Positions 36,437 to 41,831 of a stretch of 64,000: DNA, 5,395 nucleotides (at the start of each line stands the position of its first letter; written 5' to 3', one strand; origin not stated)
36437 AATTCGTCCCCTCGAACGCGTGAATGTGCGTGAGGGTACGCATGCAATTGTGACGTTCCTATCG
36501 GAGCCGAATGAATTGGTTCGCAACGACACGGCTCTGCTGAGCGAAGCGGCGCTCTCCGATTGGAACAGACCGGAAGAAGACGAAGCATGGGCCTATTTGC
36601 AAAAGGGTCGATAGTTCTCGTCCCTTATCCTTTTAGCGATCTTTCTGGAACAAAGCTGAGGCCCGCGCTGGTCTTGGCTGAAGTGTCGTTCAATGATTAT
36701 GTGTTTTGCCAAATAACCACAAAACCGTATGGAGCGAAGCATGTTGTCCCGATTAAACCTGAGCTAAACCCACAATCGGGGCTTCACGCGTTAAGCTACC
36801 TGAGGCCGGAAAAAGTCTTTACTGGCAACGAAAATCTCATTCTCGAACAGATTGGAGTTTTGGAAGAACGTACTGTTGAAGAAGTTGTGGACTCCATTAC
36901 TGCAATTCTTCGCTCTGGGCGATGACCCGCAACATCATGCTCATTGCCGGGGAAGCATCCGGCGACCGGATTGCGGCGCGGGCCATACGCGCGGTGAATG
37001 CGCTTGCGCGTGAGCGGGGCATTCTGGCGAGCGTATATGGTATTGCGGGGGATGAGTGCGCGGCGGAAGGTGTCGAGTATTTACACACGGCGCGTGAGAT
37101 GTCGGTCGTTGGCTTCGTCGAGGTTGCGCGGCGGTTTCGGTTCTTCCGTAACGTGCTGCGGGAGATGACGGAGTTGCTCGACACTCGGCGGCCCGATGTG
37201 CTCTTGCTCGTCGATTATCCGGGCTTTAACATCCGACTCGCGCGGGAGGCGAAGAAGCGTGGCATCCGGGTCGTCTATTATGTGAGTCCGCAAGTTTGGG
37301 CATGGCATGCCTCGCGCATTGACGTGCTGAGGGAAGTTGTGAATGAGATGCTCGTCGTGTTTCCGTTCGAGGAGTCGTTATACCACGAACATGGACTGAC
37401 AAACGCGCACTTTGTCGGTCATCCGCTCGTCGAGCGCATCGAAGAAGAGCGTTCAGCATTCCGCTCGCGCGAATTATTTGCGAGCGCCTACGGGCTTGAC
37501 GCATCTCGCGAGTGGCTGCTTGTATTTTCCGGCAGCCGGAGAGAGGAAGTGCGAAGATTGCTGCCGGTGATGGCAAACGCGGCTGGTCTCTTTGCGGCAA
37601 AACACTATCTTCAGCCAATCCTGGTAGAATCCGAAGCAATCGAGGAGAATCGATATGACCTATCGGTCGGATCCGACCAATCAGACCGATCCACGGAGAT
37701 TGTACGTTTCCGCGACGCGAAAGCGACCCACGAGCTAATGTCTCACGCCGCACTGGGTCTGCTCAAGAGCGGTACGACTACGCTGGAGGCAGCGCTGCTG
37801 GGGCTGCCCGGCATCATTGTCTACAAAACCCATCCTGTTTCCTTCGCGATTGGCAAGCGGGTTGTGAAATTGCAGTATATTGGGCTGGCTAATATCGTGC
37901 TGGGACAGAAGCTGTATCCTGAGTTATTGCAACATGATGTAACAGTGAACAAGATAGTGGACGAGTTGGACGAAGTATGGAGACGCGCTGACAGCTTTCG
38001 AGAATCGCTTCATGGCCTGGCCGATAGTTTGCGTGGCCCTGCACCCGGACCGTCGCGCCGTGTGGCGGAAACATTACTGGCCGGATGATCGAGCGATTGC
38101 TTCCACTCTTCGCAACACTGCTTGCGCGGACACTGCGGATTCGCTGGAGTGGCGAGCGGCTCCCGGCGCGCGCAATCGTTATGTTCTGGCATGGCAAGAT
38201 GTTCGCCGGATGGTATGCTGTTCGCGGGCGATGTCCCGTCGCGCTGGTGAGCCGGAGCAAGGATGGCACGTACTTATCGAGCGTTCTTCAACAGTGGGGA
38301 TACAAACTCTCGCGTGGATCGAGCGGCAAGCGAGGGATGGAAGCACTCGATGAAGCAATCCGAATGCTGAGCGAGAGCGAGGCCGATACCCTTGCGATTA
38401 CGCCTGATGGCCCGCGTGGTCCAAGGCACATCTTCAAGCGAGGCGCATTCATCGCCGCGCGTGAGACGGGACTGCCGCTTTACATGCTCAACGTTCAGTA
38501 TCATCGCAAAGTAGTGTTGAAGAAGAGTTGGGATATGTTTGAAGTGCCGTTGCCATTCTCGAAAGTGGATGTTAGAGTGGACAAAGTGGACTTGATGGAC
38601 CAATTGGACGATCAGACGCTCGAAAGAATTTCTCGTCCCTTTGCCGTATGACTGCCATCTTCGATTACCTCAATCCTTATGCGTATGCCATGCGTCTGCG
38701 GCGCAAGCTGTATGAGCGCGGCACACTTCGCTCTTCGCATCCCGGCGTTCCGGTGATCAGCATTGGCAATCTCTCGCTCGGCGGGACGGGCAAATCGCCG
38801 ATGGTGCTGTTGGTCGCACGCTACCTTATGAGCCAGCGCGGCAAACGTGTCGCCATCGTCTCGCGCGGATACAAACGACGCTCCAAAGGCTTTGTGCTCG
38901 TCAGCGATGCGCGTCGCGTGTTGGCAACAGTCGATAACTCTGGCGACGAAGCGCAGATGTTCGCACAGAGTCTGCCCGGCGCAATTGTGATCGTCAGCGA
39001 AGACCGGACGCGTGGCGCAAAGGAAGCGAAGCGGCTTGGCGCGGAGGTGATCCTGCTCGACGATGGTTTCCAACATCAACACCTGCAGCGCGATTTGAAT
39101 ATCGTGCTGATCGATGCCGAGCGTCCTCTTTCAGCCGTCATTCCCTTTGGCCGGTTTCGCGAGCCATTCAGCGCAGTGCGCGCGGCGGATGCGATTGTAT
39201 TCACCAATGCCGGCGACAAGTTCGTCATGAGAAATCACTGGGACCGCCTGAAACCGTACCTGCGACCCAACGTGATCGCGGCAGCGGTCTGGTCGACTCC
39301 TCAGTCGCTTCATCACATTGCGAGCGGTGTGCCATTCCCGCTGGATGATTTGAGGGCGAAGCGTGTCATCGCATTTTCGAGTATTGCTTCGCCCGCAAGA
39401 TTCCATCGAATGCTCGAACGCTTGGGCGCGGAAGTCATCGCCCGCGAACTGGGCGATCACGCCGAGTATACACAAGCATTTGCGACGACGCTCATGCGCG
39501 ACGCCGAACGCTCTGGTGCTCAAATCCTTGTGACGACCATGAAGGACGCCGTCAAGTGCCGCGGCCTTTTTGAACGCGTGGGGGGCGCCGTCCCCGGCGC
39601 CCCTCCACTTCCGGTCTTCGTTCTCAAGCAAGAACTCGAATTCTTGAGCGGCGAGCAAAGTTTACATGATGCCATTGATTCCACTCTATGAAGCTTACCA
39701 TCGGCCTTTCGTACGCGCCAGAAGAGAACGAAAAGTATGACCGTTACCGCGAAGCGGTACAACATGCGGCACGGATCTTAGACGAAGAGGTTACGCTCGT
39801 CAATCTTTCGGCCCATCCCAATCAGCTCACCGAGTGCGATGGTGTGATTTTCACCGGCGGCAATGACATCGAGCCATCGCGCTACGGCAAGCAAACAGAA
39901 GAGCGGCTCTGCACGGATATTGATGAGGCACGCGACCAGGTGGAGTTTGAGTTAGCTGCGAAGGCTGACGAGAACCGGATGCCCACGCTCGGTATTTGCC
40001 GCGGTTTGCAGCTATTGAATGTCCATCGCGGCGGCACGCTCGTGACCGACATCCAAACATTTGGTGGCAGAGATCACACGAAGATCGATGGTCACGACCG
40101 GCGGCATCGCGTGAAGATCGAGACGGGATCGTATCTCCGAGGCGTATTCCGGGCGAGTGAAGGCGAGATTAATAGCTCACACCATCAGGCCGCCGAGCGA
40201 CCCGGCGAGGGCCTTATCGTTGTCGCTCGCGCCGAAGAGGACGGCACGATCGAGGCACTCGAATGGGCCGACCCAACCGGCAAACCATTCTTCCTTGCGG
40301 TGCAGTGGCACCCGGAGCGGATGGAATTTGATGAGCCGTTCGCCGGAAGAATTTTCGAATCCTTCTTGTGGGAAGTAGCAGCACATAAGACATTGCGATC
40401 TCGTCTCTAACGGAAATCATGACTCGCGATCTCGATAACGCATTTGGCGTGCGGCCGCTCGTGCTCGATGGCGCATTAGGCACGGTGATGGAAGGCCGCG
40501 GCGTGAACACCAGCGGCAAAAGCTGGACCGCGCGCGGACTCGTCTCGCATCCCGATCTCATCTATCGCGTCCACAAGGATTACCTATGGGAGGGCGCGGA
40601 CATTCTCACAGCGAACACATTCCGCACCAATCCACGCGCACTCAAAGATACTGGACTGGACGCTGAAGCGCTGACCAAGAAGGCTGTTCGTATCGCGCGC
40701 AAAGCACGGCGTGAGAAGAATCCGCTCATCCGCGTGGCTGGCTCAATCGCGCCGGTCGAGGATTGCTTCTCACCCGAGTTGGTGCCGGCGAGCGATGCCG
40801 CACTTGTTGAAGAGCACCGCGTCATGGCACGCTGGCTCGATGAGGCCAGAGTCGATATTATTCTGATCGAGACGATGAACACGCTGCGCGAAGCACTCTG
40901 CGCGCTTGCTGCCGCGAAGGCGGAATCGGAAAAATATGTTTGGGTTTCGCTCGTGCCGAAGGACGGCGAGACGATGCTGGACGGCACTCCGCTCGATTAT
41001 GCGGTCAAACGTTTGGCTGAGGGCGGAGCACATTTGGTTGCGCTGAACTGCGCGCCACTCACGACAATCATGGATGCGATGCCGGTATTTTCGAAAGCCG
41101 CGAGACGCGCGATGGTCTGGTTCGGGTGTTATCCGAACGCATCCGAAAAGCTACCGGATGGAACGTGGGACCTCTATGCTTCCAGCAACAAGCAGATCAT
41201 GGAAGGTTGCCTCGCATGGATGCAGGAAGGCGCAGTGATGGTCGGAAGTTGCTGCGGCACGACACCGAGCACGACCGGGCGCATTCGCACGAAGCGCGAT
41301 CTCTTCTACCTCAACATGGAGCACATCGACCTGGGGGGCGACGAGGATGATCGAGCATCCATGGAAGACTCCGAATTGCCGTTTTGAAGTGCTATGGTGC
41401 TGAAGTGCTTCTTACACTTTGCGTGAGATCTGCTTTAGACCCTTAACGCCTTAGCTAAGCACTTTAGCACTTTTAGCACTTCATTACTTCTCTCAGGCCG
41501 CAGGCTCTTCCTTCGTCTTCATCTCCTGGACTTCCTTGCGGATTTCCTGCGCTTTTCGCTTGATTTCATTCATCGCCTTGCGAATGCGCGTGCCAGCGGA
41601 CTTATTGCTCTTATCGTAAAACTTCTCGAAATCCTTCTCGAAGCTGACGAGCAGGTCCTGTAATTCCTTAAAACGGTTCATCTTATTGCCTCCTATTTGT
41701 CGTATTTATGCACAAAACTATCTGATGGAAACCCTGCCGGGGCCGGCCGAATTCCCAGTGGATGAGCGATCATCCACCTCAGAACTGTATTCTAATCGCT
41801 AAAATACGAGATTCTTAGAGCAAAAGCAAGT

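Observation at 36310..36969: MazF-type TA cassette inserted at the lpxB start, flanked by a diverged 48-bp direct duplication of the lpxB 5-prime end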

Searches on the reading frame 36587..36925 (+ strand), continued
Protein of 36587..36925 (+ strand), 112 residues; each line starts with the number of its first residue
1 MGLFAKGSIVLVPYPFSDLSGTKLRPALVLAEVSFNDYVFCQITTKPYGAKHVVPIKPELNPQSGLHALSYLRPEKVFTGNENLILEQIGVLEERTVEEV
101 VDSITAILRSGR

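Call 91: search_protein_families(library=pfam, proteins=[L152:265-669:-, L152:666-992:-, L152:3-227:+, L152:1383-1745:+, L144:2808-3059:-, L144:1581-2243:-, L096:32-2698:+, L155:2501-3079:+, L147:3322-4326:-, L158:872-1363:+], max_evalue=0.001)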
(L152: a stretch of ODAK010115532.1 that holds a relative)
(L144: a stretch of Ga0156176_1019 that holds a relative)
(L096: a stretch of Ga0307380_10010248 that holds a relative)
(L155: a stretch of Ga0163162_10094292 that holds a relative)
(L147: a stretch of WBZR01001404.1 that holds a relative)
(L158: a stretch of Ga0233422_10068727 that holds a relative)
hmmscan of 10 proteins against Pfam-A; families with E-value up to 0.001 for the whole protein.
L152:265-669:- (134 aa): 1 family
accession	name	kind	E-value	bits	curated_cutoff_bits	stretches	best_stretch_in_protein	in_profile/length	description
PF01850.27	PIN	-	2.2e-13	51.3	23.6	1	4-126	2-118/120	PIN domain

L152:666-992:- (108 aa): 0 families

L152:3-227:+ (74 aa): 0 families

L152:1383-1745:+ (120 aa): 1 family
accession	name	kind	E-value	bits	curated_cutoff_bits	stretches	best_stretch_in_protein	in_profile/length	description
PF02452.23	PemK_toxin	-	4.7e-07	30.4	23.1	1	16-116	3-108/109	PemK-like, MazF-like toxin of type II toxin-antitoxin system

L144:2808-3059:- (83 aa): 0 families

L144:1581-2243:- (220 aa): 1 family
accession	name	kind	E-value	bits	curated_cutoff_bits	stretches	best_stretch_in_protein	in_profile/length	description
PF01717.24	Meth_synt_2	-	0.00027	20.8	21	0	144-186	269-311/324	Cobalamin-independent synthase, Catalytic domain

L096:32-2698:+ (888 aa): 8 families
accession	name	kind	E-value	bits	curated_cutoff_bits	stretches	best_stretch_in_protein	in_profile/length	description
PF17760.6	UvrA_inter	-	8.5e-36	122.6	23.3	1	77-193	1-108/109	UvrA interaction domain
PF17755.6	UvrA_DNA-bind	-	3.2e-17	63.2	23.2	1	243-338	1-110/110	UvrA DNA-binding domain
PF00005.33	ABC_tran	-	5.8e-14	53.3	25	1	741-798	83-137/137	ABC transporter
PF13304.12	AAA_21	-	2.2e-11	44.8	27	1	763-824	234-295/304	AAA domain, putative AbiEii toxin, Type IV TA system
PF02463.25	SMC_N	-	2e-08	34.4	40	0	766-840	136-210/220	RecF/RecN/SMC N terminal domain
PF13175.12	AAA_15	-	0.0005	20.2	32.1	0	777-828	318-369/374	AAA ATPase domain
PF25199.1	nSTAND_NTPase5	-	0.00067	19.9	34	0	573-599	43-69/145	Novel STAND NTPase 5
PF00684.25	DnaJ_CXXCXGXG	-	0.00086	20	32.7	0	676-707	17-51/65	DnaJ central domain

L155:2501-3079:+ (193 aa): 0 families

L147:3322-4326:- (334 aa): 4 families
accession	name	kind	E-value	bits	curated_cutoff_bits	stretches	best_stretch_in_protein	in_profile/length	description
PF09243.16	Rsm22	-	2.8e-80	270.1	23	1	52-326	5-274/275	Mitochondrial small ribosomal subunit Rsm22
PF13649.12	Methyltransf_25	-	2.9e-05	25.1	27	1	86-178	2-90/97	Methyltransferase domain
PF08242.18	Methyltransf_12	-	7.7e-05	23.8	30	1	86-179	1-86/98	Methyltransferase domain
PF05175.20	MTS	-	0.00019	21.6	23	1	83-158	33-104/170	Methyltransferase small domain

L158:872-1363:+ (164 aa): 9 families
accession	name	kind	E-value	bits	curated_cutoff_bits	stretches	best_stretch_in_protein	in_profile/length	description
PF13855.12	LRR_8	-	1.2e-32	111.9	27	4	89-145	3-61/61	Leucine rich repeat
PF23598.1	LRR_14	-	2.8e-20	72.8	40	2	83-162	43-120/353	Leucine-rich repeat region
PF12799.13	LRR_4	-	4.7e-19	68.4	27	3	110-145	1-36/44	Leucine Rich repeats (2 copies)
PF00560.39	LRR_1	-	6.2e-13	46.6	20.6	0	111-132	1-23/23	Leucine Rich Repeat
PF23286.1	LRR_13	-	4.8e-05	23.6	30.1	0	89-141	132-181/210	Disease resistance protein RPS4B-like, leucine-rich repeats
PF14580.12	LRR_9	-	0.00019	21.5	30.5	1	38-124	39-127/175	Leucine-rich repeat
PF25013.1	LRR_Zer-1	-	0.00045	20.8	27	1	43-126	10-102/137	Zer-1-like, Leucine-rich repeats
PF24048.1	LRR_NXF1-5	-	0.00046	20.2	30.5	0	87-141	54-110/142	NXF1/2/3/5 leucine-rich repeat domain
PF23211.1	LRR_LRWD1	-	0.00092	19.4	28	0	60-103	12-58/190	Leucine-rich repeat and WD repeat-containing protein 1, LRR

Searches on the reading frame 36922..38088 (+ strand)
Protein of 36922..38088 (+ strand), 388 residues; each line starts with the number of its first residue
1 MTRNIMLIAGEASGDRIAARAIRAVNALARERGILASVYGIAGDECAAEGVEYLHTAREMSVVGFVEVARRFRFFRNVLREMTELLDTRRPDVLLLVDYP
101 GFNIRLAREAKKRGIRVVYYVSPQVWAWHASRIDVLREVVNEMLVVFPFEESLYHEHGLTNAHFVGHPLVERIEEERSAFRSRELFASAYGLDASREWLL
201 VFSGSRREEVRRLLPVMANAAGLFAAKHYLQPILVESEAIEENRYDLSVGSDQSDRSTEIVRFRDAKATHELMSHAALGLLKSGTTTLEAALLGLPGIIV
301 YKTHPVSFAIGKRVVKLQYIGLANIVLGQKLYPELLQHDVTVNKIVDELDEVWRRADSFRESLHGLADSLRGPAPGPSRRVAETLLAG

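Call 4: search_protein_families(library=pfam, proteins=[window:36922-38088:+], max_evalue=0.1)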
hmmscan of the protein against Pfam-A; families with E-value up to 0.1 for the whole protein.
window:36922-38088:+ (388 aa): 2 families
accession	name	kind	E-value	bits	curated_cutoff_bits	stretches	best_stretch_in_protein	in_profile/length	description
PF02684.21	LpxB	-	4.9e-80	269.6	22.6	1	5-349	1-335/374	Lipid-A-disaccharide synthetase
PF13439.12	Glyco_transf_4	-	0.066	13.7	28.5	0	26-120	13-102/170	Glycosyltransferase Family 4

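Call 5: find_related_loci(query=window:36922-38088:+, collection=genome_contigs, flank=6000)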
Query window:36922-38088:+ (388 aa) in genome_contigs; peptide patterns used: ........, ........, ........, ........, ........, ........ (x = any residue, [..] = any of these).
290 stretches matched a pattern; 192 encode a relative of the query (tblastn E <= 1e-3); the best 80 are kept; 80 distinct loci.
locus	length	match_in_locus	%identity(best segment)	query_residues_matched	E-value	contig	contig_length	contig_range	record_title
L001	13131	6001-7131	67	4-387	3e-162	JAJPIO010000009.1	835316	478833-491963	MAG: Bacteroidetes bacterium isolate Centralia_MAG_334 k107_4356729, whole genome shotgun sequence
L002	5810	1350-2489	56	2-386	3e-142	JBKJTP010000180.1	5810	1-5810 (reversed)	MAG: Candidatus Kapaibacterium sp. isolate ant_bin.625 k117_4142013, whole genome shotgun sequence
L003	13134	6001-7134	52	3-386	3e-124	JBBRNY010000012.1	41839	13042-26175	MAG: Candidatus Kapaibacterium sp. isolate La1_metabat2.223 LA1C_B2.223_k141_3061735L_41839_cov_11.0002, whole genome sh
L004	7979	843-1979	51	3-387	6e-124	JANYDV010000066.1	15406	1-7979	MAG: Bacteroidetes bacterium isolate 336R_metabinner_87 336R_k141_1985120, whole genome shotgun sequence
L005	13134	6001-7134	51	3-386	2e-123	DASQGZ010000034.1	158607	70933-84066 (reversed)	MAG TPA_asm: Candidatus Kapaibacterium sp. isolate SMAG_U11820 k141_30851, whole genome shotgun sequence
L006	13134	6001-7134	51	3-386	3e-121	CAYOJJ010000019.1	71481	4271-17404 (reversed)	MAG TPA_asm: uncultured Alphaproteobacteria bacterium isolate SRP262948_co1_66 genome assembly, contig: NODE_399_length_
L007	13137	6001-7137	61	3-386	4e-140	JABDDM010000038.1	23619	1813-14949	MAG: Ignavibacteria bacterium isolate BWMinHeated_Nextera80_MAG5 3300020872.a:Ga0207148_1074, whole genome shotgun seque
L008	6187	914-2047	51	2-386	5e-118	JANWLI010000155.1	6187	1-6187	MAG: Candidatus Kapaibacterium sp. isolate CRAIB_MAG116 c_000000097735, whole genome shotgun sequence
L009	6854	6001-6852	53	1-296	6e-96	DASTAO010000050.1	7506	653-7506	MAG TPA_asm: Candidatus Kapaibacterium sp. isolate SMAG_U739 k141_266403, whole genome shotgun sequence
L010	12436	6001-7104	36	4-386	1e-75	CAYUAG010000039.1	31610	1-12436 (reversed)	MAG TPA_asm: uncultured bacterium isolate SRP068000_co4_478 genome assembly, contig: NODE_1009_length_31610_cov_8.878054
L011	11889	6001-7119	35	1-385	7e-70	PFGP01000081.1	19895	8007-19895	MAG: Candidatus Omnitrophica bacterium CG12_big_fil_rev_8_21_14_0_65_43_15 CG12_8_21_14_0.65_scaffold_2229_c, whole geno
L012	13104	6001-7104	39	4-386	2e-77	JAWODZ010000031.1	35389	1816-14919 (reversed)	MAG: bacterium isolate BLK5-2.bin.76 k191_2298195, whole genome shotgun sequence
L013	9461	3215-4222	33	2-359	2e-68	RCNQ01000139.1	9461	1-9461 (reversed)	MAG: Bacteroidetes/Chlorobi group bacterium ChocPot_Mid ChocPot_contig_3717, whole genome shotgun sequence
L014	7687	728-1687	35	4-352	5e-68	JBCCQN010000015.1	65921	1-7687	MAG: Bacteroidota bacterium isolate P01_D01_bin.153 k141_493903_length_65921_cov_33.7283, whole genome shotgun sequence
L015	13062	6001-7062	35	4-368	5e-67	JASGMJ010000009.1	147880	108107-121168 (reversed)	MAG: Candidatus Sumerlaeota bacterium isolate DJKA124_ANT21_bin.23 scaffold_11, whole genome shotgun sequence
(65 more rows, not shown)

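Call 6: find_encoding_contigs(protein=window:36922-38088:+, flank=6000, max_places=10)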
Protein window:36922-38088:+ (388 aa): 1 contig read that carries it; 1 place shown.
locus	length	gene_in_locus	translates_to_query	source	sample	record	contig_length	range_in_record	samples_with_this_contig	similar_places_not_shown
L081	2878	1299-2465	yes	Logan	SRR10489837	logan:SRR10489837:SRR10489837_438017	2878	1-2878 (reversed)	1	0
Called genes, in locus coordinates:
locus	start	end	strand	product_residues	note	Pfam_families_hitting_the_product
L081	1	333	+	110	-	?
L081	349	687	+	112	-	-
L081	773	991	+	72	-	-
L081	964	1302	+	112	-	PF02452:PemK_toxin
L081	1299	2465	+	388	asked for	PF02684:LpxB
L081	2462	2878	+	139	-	?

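Call 16: find_homologous_proteins(query=window:36922-38088:+, max_evalue=1e-60)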
Query window:36922-38088:+ (388 aa): 970 proteins with E <= 1e-60 among 8000 candidates; the best 120 are listed.
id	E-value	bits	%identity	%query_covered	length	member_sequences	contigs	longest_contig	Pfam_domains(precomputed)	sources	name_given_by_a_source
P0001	5.5e-250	847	100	100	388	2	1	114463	PF02684.22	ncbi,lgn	-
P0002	1.6e-203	694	81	100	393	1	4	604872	PF13439.13,PF02684.22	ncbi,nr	ncbi:MAG: lipid-A-disaccharide synthase [Bacteroidota bacterium]|nr:lipid-A-disaccharide synthase [B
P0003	1.0e-181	622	75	100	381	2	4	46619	PF02684.22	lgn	-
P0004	1.9e-178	611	74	99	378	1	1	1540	PF02684.22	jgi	jgi:lipid-A-disaccharide synthase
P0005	9.7e-178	609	75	98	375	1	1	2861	PF02684.22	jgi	jgi:lipid-A-disaccharide synthase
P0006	3.8e-173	594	70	99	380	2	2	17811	PF02684.22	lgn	-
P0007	1.3e-171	589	70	99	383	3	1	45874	PF02684.22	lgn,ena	-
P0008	1.0e-169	583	71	100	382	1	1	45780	PF02684.22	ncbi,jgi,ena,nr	ncbi:MAG TPA: lipid-A-disaccharide synthase [Candidatus Kapabacteria bacterium]|nr:lipid-A-disacchar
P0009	4.1e-169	581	70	99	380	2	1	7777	PF02684.22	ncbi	-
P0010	7.6e-168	576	70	100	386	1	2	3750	PF02684.22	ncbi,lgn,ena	-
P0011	4.8e-166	570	70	99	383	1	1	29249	PF02684.22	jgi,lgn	-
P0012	1.8e-165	569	67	100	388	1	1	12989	PF02684.22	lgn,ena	-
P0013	2.6e-165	568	70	98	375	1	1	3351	PF02684.22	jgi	jgi:lipid-A-disaccharide synthase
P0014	1.2e-164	566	69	99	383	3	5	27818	PF02684.22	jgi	jgi:lipid-A-disaccharide synthase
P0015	1.6e-164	565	69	99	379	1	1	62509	PF02684.22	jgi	jgi:lipid-A-disaccharide synthase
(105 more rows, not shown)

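Call 18: find_encoding_contigs(protein=P0002, flank=6000, max_places=6)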
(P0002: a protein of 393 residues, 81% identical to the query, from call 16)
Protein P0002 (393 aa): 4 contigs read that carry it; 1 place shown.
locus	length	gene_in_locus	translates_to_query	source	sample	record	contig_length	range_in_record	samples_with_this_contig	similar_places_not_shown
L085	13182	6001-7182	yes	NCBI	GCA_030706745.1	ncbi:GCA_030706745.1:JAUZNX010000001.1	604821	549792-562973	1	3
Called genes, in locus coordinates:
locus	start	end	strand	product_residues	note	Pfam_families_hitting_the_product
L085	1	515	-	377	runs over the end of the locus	PF00145:DNA_methylase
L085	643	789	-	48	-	-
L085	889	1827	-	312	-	PF02470:MlaD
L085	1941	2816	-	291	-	PF04185:Phosphoesterase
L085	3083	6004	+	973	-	PF02463:SMC_N (faint), PF03193:RsgA_GTPase (faint), PF13191:AAA_16 (faint), PF13555:AAA_29 (faint), PF20703:nSTAND1 (faint), PF17760:UvrA_inter, PF17755:UvrA_DNA-bind, PF00005:ABC_tran, +3 more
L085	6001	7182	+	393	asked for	PF02684:LpxB, PF13439:Glyco_transf_4 (faint)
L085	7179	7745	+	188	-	PF04028:DUF374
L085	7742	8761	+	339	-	PF02606:LpxK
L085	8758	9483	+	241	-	PF00117:GATase, PF07722:Peptidase_C26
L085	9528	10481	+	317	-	PF02574:S-methyl_trans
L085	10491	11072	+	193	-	PF00293:NUDIX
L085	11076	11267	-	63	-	PF07432:Hc1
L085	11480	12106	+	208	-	PF05988:DUF899, PF00578:AhpC-TSA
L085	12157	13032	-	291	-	PF27100:DcsG_N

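Call 20: find_encoding_contigs(protein=P0003, flank=6000, max_places=6)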
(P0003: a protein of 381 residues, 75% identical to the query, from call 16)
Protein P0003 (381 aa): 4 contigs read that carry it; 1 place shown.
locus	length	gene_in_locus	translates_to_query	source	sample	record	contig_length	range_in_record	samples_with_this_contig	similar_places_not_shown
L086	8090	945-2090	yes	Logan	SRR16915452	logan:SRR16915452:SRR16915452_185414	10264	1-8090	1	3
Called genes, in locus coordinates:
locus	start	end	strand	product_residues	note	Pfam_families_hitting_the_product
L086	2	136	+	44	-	?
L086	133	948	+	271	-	PF01209:Ubie_methyltran, PF13489:Methyltransf_23 (weak), PF05175:MTS (faint), PF13847:Methyltransf_31, PF08241:Methyltransf_11, PF08242:Methyltransf_12, PF13649:Methyltransf_25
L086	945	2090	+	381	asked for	PF02684:LpxB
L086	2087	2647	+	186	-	PF04028:DUF374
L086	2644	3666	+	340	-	PF02606:LpxK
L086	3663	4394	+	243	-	PF00117:GATase, PF07722:Peptidase_C26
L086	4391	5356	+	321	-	PF02574:S-methyl_trans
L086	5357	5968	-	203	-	PF13505:OMP_b-brl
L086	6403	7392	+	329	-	PF00196:GerE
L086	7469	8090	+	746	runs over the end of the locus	PF18962:Por_Secre_tail (weak)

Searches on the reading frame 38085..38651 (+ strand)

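Call 4: search_protein_families(library=pfam, proteins=[window:38085-38651:+], max_evalue=0.1)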
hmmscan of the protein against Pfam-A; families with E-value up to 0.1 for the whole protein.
window:38085-38651:+ (188 aa): 1 family
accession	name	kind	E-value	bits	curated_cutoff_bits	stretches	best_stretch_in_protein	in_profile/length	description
PF04028.18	DUF374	-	9.3e-21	73.6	26.8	1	48-114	5-69/69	Domain of unknown function (DUF374)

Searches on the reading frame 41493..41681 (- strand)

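Call 29: search_protein_families(library=pfam, proteins=[window:41493-41681:-], max_evalue=0.01)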
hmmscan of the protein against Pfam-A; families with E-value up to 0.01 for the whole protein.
window:41493-41681:- (62 aa): 4 families
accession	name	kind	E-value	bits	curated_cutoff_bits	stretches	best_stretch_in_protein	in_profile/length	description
PF07432.18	Hc1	-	1.2e-22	80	23.5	1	1-57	1-57/57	Histone H1-like protein Hc1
PF06160.17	EzrA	-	0.00021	20.2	39.6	1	2-59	75-132/557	Septation ring formation regulator, EzrA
PF00804.31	Syntaxin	-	0.0032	17.7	26.7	1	4-59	18-75/157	Syntaxin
PF01442.23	Apolipoprotein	-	0.0062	16.7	90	1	4-54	13-63/190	Apolipoprotein A1/A4/E domain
